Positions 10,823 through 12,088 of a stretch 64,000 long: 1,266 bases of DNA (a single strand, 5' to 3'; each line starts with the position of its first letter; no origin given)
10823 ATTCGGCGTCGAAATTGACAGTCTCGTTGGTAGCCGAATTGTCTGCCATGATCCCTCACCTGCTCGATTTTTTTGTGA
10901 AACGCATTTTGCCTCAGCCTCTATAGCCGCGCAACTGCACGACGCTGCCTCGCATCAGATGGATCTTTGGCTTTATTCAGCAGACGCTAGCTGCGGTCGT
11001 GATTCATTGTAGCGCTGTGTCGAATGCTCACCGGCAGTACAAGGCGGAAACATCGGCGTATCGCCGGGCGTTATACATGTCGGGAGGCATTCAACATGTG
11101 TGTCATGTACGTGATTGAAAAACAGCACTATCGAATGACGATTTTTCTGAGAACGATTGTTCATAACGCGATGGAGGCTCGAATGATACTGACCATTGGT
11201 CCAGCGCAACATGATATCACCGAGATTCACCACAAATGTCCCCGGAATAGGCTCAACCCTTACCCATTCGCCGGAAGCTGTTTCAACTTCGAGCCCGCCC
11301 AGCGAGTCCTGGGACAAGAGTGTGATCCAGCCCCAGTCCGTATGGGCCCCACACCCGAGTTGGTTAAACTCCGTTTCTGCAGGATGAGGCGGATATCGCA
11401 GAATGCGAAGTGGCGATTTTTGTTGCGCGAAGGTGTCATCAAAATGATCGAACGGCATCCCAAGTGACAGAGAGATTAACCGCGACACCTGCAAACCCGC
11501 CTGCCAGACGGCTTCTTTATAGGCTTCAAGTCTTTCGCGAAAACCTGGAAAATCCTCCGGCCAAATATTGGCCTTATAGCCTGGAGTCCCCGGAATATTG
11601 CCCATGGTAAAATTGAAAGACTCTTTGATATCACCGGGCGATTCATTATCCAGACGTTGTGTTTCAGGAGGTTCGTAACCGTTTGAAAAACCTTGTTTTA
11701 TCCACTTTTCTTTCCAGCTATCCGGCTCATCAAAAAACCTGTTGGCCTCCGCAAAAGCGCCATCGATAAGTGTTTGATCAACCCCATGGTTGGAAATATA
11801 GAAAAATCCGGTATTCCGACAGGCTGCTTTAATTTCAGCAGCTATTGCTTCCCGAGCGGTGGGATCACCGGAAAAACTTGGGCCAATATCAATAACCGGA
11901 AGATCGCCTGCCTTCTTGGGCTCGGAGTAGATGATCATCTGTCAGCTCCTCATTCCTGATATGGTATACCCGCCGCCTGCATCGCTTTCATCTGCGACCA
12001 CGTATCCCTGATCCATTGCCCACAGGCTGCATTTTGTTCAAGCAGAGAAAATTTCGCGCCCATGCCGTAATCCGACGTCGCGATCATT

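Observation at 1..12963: Dense cluster of six Fe(II)/2-oxoglutarate dioxygenases around a TTT uptake system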

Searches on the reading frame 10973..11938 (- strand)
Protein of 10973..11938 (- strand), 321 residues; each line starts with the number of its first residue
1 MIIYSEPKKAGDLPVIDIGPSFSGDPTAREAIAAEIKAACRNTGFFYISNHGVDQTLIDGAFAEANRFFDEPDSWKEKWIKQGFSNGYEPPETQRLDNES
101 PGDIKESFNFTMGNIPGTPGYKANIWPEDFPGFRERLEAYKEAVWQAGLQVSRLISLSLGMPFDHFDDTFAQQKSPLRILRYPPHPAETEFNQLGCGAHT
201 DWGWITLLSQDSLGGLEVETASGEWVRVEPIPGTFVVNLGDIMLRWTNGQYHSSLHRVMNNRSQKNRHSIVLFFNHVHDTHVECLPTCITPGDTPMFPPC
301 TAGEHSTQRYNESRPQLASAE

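Call 4: search_protein_families(library=pfam, proteins=[window:10973-11938:-])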
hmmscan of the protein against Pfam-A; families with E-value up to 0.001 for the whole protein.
window:10973-11938:- (321 aa): 2 families
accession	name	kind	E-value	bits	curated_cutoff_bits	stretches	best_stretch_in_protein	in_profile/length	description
PF03171.26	2OG-FeII_Oxy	-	9.2e-27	93.8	23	1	178-275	5-100/101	2OG-Fe(II) oxygenase superfamily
PF14226.12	DIOX_N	-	3.2e-26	92.7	27.3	1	13-128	1-116/117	non-haem dioxygenase in morphine synthesis N-terminal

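Call 6: search_protein_families(library=ncbifam, proteins=[window:10973-11938:-], max_evalue=0.01)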
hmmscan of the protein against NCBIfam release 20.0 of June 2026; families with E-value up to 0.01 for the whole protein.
window:10973-11938:- (321 aa): 0 families

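Call 17: search_solved_structures(query=window:10973-11938:-, max_evalue=1e-10)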
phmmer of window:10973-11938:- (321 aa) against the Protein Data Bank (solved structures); distinct sequences matched with E-value up to 1e-10: 68 (the best 60 are shown).
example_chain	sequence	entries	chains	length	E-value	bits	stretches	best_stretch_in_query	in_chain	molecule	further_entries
9ovh_A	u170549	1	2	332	8.9e-53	182.8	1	11-288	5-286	2-oxoglutarate-dependent ethylene/succinate-forming enzyme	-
6jyv_A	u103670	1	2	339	4e-47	164.3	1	12-283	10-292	Probable iron/ascorbate oxidoreductase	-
9ig3_A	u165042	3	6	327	2.9e-36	128.5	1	13-275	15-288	2-oxoglutarate-dependent dioxygenase traH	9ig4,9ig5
6lsv_A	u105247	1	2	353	1.1e-35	126.7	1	9-305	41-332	Probable 2-oxoglutarate-dependent dioxygenase At5g05600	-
5c3p_A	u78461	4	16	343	1.3e-35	126.4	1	13-309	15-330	Thymine dioxygenase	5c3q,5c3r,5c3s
3oox_A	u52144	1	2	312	7.1e-35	124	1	32-312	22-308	putative 2OG-Fe(II) oxygenase family protein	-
5c3o_A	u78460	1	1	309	1.1e-32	116.7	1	13-278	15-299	Thymine dioxygenase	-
9l50_A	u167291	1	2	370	8.6e-32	113.8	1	9-281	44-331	ring expansion oxygenase SpoC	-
9l51_A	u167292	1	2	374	9e-32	113.8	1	9-281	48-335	ring expansion oxygenase SpoC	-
9l52_A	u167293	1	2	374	5.4e-31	111.2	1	9-281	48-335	ring expansion oxygenase SpoC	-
6xjj_A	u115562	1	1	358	8.8e-30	107.2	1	13-276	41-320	2-oxoglutarate-dependent dioxygenase tropC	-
6ttn_A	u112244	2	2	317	2.8e-28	102.3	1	32-304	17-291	Hyoscyamine 6 beta-hydroxylase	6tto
8cve_A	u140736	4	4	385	3.1e-28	102.2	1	31-305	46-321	Hyoscyamine 6-beta-hydroxylase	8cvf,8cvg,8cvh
6ttm_A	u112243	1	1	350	3.2e-28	102.1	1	31-304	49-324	Hyoscyamine 6 beta-hydroxylase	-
5o7y_A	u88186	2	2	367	7.5e-28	100.9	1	13-297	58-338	Thebaine 6-O-demethylase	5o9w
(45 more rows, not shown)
